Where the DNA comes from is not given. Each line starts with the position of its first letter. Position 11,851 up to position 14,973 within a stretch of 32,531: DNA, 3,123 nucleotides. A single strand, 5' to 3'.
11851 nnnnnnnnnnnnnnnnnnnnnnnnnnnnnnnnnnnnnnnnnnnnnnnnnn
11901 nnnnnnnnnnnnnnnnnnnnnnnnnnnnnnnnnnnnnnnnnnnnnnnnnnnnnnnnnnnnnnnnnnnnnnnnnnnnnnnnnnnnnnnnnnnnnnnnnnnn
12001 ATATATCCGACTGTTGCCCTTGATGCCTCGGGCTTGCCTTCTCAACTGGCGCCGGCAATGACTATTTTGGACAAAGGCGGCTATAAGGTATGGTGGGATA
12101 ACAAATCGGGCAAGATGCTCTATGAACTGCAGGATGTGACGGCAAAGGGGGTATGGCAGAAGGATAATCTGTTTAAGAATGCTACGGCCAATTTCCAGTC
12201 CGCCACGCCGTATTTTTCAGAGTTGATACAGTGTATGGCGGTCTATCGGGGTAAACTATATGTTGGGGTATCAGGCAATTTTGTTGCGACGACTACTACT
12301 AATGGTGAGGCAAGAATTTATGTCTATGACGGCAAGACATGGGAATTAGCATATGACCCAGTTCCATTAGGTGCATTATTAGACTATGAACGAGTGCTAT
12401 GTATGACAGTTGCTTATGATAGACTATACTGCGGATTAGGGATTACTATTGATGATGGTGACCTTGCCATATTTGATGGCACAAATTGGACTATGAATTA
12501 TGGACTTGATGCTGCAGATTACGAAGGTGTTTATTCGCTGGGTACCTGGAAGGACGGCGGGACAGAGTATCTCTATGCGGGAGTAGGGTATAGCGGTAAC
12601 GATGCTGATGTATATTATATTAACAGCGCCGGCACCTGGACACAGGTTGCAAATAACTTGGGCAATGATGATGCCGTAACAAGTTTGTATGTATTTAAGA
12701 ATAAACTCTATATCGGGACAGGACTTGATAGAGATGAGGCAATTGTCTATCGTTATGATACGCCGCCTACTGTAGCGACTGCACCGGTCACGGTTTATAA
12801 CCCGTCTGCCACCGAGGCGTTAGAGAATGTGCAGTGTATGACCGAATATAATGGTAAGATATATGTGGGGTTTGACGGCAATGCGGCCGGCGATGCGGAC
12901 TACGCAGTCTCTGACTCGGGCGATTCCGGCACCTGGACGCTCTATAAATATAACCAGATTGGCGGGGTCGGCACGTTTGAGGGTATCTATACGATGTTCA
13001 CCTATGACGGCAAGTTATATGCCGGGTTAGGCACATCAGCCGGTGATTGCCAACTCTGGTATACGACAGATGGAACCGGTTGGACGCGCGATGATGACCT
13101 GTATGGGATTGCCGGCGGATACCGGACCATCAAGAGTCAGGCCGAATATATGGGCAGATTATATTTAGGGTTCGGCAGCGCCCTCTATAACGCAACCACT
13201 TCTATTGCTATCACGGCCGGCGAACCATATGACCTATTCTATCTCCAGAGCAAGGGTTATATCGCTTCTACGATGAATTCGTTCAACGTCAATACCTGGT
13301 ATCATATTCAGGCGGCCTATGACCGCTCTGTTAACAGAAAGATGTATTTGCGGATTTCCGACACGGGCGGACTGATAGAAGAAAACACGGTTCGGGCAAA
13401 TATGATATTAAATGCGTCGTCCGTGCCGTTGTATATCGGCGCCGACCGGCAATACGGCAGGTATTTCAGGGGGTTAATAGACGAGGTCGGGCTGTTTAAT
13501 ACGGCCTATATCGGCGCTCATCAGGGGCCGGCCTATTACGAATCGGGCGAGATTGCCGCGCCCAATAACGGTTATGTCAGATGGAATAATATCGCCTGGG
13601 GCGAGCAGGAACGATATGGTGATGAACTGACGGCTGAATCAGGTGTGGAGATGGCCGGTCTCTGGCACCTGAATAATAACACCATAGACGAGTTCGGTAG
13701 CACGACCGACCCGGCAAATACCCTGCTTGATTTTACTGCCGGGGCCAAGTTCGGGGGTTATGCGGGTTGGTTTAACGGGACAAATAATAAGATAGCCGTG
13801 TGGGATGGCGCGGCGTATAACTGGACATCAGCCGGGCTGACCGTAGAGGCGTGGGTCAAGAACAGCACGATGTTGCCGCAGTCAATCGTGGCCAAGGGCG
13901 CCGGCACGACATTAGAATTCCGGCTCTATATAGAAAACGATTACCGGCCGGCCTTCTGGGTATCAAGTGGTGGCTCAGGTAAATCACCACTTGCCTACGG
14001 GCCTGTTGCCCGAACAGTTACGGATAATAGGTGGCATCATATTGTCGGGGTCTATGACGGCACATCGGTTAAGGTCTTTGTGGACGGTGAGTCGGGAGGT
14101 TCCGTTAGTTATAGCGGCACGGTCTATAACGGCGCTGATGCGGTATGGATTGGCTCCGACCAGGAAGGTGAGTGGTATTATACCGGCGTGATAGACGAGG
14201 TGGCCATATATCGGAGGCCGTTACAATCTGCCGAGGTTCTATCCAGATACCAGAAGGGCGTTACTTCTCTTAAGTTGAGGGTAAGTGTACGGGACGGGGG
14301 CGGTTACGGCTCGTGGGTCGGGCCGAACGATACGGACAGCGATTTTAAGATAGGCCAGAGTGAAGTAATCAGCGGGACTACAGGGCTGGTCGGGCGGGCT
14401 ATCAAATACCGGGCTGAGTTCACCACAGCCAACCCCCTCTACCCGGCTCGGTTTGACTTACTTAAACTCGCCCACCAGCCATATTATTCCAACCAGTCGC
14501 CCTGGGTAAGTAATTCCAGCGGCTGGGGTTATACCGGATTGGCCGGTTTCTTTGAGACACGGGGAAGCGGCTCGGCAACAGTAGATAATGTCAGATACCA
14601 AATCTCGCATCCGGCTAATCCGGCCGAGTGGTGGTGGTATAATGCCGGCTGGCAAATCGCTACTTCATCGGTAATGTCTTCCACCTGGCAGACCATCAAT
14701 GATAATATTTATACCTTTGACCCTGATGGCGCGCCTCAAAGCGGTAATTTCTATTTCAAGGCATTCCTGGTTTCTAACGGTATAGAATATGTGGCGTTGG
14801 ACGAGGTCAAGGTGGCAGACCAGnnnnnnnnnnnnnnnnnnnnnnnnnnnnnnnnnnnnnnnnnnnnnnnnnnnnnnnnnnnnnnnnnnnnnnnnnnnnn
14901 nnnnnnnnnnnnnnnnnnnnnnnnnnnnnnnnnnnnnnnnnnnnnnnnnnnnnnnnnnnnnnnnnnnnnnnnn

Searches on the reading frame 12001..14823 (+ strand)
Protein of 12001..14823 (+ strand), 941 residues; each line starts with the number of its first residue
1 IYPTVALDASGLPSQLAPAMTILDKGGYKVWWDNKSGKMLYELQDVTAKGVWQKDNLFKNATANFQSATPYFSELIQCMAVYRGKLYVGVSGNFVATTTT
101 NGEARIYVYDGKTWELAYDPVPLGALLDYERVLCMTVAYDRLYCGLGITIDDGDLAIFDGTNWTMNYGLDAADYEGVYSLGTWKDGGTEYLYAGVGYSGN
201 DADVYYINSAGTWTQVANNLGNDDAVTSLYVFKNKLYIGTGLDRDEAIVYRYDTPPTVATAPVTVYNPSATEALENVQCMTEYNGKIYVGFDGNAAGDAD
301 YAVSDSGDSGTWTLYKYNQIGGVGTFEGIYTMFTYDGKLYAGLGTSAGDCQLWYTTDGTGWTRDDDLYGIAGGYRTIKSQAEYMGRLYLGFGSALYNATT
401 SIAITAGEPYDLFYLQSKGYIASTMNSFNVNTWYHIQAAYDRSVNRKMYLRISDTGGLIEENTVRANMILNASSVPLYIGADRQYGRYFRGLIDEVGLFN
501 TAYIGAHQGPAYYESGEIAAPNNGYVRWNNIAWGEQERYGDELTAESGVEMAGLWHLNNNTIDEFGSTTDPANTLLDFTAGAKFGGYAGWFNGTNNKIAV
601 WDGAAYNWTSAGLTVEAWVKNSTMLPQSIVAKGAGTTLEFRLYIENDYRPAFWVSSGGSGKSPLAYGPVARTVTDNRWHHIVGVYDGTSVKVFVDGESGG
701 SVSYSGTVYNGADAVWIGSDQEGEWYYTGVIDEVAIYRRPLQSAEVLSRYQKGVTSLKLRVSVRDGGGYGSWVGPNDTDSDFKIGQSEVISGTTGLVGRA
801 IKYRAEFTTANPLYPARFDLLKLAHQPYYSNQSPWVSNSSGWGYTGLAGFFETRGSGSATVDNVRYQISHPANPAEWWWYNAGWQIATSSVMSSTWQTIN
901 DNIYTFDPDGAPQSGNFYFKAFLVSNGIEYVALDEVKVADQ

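Call 52: search_protein_families(library=pfam, proteins=[window:12001-14823:+], max_evalue=0.1)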
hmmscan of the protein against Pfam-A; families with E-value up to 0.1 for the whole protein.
window:12001-14823:+ (941 aa): 3 families
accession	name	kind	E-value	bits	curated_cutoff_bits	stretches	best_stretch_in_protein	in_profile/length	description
PF13385.13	Laminin_G_3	-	3.9e-34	118.4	27.6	2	593-746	2-150/151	Concanavalin A-like lectin/glucanases superfamily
PF02210.31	Laminin_G_2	-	0.00018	22.4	22.9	1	640-709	21-86/126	Laminin G domain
PF00054.30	Laminin_G_1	-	0.034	14.8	24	0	670-718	47-98/131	Laminin G domain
